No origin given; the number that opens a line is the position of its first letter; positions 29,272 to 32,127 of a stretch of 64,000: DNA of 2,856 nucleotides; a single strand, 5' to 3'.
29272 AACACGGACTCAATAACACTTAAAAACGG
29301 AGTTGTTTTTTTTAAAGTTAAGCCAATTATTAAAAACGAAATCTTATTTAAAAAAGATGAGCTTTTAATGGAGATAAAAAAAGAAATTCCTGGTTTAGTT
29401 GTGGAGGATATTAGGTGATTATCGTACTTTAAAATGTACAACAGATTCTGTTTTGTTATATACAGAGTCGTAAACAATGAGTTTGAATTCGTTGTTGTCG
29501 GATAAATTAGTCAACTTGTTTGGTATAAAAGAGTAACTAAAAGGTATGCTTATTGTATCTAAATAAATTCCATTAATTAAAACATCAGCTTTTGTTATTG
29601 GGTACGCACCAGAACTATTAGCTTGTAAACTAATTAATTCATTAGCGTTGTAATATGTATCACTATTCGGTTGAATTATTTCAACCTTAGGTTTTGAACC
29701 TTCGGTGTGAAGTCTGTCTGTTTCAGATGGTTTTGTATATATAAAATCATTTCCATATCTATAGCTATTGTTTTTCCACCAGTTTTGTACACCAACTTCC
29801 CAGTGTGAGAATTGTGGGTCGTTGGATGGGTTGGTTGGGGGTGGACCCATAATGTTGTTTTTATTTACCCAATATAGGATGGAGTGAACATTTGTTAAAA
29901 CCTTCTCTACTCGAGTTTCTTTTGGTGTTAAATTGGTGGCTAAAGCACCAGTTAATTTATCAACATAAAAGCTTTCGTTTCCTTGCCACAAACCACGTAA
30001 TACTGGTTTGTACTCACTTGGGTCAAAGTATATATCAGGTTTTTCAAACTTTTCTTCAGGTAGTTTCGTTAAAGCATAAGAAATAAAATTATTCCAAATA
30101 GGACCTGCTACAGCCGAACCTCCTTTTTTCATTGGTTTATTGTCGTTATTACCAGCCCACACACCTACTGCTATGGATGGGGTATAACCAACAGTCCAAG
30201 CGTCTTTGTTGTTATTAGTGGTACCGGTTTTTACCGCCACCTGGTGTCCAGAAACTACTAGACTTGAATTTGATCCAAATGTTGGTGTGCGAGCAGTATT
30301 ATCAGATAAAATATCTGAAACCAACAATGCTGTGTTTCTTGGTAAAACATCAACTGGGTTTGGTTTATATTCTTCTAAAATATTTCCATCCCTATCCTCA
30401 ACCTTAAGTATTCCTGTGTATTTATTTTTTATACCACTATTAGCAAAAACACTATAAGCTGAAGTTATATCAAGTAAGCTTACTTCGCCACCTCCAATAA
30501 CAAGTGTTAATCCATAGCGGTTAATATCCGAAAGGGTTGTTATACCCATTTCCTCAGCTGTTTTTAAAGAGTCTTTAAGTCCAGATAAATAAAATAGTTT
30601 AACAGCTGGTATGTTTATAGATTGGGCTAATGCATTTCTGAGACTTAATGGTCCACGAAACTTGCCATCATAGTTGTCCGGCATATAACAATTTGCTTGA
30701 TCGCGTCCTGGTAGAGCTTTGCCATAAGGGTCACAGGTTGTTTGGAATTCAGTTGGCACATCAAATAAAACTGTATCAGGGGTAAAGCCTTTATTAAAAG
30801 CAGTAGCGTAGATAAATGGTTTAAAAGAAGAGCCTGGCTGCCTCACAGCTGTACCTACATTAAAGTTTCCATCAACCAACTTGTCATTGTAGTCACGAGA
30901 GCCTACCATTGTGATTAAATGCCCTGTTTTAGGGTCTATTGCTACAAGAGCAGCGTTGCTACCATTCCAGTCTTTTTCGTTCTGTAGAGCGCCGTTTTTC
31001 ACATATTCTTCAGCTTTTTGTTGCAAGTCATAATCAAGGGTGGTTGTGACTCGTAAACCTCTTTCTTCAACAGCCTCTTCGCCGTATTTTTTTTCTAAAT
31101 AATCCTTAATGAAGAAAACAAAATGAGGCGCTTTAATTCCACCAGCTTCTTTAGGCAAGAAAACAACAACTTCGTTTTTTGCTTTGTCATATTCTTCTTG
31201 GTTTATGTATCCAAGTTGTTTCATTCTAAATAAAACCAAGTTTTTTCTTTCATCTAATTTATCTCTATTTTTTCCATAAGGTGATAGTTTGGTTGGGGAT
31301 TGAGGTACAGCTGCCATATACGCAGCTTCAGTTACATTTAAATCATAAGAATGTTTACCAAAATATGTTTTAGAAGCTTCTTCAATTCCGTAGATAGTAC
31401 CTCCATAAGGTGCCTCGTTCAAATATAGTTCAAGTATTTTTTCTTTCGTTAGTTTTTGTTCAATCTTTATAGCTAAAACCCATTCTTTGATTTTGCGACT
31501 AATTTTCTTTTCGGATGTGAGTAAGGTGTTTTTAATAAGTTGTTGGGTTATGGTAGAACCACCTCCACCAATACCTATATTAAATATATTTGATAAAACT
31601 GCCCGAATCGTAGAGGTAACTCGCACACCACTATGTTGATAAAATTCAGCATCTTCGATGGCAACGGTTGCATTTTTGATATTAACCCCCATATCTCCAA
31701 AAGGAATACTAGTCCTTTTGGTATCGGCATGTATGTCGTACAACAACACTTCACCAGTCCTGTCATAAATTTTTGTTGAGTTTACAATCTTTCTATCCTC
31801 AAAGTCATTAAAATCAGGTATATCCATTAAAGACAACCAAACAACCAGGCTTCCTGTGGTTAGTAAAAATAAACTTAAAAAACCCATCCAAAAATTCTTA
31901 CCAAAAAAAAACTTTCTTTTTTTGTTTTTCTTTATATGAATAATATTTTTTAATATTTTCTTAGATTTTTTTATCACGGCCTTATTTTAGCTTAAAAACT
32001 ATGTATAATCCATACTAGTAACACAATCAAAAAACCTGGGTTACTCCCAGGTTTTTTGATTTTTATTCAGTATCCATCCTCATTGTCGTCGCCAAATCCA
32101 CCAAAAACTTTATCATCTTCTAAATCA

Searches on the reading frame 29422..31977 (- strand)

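Call 68: search_protein_families(library=pfam, proteins=[window:29422-31977:-], max_evalue=0.00001)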
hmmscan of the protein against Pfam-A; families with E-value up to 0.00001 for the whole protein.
window:29422-31977:- (852 aa): 2 families
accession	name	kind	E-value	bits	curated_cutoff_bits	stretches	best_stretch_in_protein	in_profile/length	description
PF00912.28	Transgly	-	1.9e-56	190.8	27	1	80-253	6-178/178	Transglycosylase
PF00905.27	Transpeptidase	-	6e-22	78.6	22.1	1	343-632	2-298/299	Penicillin binding protein transpeptidase domain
